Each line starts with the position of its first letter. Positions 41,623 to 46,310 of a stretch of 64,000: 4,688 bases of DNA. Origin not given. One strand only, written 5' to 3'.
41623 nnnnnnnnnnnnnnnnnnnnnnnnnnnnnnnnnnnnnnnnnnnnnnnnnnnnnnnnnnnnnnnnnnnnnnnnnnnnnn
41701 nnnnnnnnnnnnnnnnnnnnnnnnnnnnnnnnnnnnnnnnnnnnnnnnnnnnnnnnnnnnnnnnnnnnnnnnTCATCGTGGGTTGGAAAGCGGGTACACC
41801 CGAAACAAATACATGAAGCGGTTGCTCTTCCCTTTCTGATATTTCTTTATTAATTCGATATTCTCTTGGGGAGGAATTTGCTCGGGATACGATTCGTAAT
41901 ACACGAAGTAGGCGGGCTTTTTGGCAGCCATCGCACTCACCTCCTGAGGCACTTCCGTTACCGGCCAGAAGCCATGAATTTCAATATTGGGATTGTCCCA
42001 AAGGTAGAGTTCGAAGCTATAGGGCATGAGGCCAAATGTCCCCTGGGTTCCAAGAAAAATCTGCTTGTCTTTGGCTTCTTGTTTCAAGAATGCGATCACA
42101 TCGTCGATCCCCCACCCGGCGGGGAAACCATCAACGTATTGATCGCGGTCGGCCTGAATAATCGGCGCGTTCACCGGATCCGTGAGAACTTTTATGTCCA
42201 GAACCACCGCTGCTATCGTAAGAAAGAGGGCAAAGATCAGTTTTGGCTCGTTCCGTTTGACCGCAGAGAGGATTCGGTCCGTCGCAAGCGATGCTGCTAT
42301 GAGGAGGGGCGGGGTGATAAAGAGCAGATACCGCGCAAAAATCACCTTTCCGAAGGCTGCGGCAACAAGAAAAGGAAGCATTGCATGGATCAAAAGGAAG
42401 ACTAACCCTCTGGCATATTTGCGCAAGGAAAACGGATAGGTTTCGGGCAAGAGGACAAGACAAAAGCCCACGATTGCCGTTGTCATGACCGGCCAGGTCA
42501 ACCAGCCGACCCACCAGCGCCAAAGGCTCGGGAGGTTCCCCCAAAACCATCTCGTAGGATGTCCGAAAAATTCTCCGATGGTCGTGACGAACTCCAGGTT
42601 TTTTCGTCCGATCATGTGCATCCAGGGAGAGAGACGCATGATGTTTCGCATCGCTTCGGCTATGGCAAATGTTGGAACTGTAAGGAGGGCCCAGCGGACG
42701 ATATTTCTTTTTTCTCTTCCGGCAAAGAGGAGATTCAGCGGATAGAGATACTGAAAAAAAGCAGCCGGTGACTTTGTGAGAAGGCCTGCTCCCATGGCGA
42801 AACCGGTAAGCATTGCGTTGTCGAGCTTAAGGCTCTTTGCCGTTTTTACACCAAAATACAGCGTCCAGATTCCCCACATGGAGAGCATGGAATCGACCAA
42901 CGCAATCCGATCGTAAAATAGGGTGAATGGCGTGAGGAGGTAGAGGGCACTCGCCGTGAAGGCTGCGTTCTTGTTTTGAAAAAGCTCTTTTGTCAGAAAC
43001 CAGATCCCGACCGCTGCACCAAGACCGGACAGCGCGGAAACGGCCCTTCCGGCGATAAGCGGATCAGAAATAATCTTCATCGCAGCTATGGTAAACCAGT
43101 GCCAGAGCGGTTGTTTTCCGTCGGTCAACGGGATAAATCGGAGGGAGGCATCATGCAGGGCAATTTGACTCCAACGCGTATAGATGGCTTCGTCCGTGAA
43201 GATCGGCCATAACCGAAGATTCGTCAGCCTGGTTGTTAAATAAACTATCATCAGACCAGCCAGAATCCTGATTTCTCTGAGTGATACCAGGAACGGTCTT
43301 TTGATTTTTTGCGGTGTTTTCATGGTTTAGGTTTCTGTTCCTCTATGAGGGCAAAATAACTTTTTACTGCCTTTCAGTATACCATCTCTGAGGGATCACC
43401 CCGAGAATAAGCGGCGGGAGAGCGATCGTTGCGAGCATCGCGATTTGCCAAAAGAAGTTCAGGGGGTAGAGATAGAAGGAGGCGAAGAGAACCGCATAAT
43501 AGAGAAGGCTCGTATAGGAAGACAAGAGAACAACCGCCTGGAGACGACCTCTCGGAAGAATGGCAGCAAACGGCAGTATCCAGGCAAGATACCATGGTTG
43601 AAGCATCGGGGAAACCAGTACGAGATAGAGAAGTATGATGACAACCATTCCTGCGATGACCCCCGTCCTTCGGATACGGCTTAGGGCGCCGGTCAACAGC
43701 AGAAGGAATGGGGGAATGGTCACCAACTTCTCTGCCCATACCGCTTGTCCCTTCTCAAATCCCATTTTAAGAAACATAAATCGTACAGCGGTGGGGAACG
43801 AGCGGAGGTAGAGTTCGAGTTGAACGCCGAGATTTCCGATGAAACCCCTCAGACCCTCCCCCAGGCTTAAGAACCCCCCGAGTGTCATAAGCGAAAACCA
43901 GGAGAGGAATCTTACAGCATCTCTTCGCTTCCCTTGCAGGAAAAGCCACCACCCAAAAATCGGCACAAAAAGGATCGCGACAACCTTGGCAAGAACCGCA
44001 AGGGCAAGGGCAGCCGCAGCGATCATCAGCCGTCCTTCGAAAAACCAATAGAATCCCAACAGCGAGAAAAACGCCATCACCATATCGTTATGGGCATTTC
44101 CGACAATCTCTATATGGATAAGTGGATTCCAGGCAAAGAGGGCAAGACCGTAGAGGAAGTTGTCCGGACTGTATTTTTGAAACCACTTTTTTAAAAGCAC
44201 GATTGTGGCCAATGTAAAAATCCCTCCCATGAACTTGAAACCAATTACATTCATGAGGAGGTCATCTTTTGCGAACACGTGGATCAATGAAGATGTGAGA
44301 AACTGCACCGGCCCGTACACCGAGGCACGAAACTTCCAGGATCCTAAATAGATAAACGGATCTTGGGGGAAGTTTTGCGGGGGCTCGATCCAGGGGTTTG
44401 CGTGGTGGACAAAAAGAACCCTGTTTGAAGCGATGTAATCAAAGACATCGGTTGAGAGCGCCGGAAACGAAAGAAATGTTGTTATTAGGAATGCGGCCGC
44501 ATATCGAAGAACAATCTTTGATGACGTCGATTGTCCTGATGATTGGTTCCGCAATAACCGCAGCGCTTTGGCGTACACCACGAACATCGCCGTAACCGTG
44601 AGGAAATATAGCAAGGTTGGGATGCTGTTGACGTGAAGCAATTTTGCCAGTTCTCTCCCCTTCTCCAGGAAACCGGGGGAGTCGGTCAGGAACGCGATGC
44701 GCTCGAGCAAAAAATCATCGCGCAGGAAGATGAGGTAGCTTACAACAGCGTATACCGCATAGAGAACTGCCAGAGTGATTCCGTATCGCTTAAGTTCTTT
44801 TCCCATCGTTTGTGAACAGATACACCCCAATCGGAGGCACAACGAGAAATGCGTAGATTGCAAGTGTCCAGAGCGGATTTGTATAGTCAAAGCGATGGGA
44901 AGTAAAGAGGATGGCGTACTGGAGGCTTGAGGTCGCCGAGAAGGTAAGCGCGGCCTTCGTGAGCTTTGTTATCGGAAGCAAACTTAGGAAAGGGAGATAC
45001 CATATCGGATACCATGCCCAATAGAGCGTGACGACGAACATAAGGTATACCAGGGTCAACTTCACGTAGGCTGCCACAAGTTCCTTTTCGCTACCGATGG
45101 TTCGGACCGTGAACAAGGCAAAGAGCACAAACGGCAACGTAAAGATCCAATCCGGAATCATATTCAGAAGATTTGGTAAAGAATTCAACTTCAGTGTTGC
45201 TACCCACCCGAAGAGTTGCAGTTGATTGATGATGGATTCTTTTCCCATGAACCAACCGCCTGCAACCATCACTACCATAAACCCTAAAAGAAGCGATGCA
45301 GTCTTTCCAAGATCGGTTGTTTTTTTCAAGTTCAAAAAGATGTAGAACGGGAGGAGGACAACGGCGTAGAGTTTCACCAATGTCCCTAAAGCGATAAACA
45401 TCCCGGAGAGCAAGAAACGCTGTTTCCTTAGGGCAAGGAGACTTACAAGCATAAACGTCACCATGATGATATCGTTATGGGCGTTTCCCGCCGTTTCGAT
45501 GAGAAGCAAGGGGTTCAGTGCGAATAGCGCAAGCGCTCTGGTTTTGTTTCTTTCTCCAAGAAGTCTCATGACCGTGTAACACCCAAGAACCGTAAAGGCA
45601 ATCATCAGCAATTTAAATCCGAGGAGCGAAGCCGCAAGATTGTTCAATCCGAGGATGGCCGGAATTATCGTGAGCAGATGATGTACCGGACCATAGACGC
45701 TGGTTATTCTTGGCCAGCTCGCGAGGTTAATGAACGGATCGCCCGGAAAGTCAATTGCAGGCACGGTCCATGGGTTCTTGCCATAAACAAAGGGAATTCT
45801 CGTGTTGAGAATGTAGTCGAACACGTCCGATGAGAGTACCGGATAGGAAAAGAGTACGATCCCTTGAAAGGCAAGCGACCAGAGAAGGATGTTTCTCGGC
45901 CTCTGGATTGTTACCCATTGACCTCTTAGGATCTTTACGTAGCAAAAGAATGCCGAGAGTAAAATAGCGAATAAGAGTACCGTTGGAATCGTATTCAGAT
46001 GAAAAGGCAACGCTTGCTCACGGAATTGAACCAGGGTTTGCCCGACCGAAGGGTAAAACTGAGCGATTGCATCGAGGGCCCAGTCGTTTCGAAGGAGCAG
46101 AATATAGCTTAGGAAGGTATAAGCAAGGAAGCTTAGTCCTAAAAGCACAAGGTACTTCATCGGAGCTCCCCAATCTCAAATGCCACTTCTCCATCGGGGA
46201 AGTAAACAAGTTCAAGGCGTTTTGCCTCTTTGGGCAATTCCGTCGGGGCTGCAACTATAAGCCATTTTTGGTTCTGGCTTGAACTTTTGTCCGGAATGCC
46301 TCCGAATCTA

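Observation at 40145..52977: Tandem array of five ArnT/PMT-like GT-C paralogs (six with the adjoining ArnT-like 41773..43323) whose one hypervariable loop is built from heptanucleotide tandem repeats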

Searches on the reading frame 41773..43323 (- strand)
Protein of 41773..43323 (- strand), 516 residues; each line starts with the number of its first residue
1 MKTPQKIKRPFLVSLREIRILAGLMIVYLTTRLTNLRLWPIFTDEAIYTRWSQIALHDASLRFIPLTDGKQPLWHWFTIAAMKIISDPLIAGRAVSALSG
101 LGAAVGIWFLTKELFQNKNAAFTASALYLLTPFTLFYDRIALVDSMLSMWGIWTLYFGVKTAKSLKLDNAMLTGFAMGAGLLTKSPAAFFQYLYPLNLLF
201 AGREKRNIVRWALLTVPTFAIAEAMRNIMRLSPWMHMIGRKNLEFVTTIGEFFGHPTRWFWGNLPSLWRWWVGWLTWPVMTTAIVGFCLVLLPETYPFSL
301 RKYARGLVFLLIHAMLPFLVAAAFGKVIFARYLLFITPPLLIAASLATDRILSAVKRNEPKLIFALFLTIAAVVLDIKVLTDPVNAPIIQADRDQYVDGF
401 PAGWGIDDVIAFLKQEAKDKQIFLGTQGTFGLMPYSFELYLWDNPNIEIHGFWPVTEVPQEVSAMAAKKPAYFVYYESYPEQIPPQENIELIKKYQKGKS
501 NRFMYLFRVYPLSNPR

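Call 10: search_protein_families(library=pfam, proteins=[window:41773-43323:-], max_evalue=0.01)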
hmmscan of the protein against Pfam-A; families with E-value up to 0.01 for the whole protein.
window:41773-43323:- (516 aa): 2 families
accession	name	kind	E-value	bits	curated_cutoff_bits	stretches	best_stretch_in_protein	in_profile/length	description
PF13231.12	PMT_2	-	2.4e-14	54.3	26.1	1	72-219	4-149/160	Dolichyl-phosphate-mannose-protein mannosyltransferase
PF02366.24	PMT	-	2e-10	41.1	22.7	1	69-191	61-189/245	Dolichyl-phosphate-mannose-protein mannosyltransferase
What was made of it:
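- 41773..43323 (-): Paralog B, a more distant ArnT-like GT-C, 516 aa, with no array at the turn (QNKN). PF13231 54.3 bits (call 10).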

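Call 11: search_protein_families(library=ncbifam, proteins=[window:41773-43323:-], max_evalue=0.01)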
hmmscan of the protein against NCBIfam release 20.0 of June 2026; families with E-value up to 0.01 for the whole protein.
window:41773-43323:- (516 aa): 1 family
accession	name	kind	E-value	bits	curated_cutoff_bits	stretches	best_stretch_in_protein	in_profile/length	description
NF009784.2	PRK13279.1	equivalog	3.3e-06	26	567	1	70-353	60-338/539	lipid IV(A) 4-amino-4-deoxy-L-arabinosyltransferase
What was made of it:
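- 41773..43323 (-): It scores only 26 bits against the ArnT equivalog NF009784, whose cut-off is 567 (call 11).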

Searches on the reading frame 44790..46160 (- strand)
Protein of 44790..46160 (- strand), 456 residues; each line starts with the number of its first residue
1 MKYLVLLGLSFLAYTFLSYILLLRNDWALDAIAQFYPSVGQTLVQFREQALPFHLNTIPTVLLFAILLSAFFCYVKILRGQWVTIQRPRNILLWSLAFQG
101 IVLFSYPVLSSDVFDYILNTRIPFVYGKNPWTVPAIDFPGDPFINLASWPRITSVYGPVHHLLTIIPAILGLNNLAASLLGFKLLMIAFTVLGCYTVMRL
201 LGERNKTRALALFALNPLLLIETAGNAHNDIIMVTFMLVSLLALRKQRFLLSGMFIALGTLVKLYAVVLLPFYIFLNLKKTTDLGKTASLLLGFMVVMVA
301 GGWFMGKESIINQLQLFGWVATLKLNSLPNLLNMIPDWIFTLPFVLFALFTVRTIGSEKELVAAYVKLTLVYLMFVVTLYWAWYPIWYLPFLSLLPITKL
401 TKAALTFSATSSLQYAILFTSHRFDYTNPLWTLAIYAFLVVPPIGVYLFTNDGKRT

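Call 10: search_protein_families(library=pfam, proteins=[window:44790-46160:-], max_evalue=0.01)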
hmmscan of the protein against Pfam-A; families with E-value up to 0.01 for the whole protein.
window:44790-46160:- (456 aa): 2 families
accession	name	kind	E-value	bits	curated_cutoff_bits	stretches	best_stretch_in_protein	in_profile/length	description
PF09594.16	GT87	-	2.4e-09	37.7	25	1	155-383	2-213/237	Glycosyltransferase family 87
PF13231.12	PMT_2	-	4.2e-05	24.3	26.1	1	163-298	10-151/160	Dolichyl-phosphate-mannose-protein mannosyltransferase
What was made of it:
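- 44790..46160 (-): GT87-like GT-C, 456 aa. PF09594 GT87 37.7 bits (call 10).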

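Call 11: search_protein_families(library=ncbifam, proteins=[window:44790-46160:-], max_evalue=0.01)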
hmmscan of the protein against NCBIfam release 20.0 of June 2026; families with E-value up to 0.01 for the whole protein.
window:44790-46160:- (456 aa): 2 families
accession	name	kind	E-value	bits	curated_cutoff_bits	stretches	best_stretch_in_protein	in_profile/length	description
TIGR03459.1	crt_membr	equivalog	6.4e-20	71.5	439.4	1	96-283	83-272/470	alpha-(1->6)-mannopyranosyltransferase A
NF038066.1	MptB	equivalog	8.1e-08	31.1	40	1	98-248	145-301/553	polyprenol phosphomannose-dependent alpha 1,6 mannosyltransferase MptB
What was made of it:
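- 44790..46160 (-): TIGR03459 and MptB hits (call 11).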
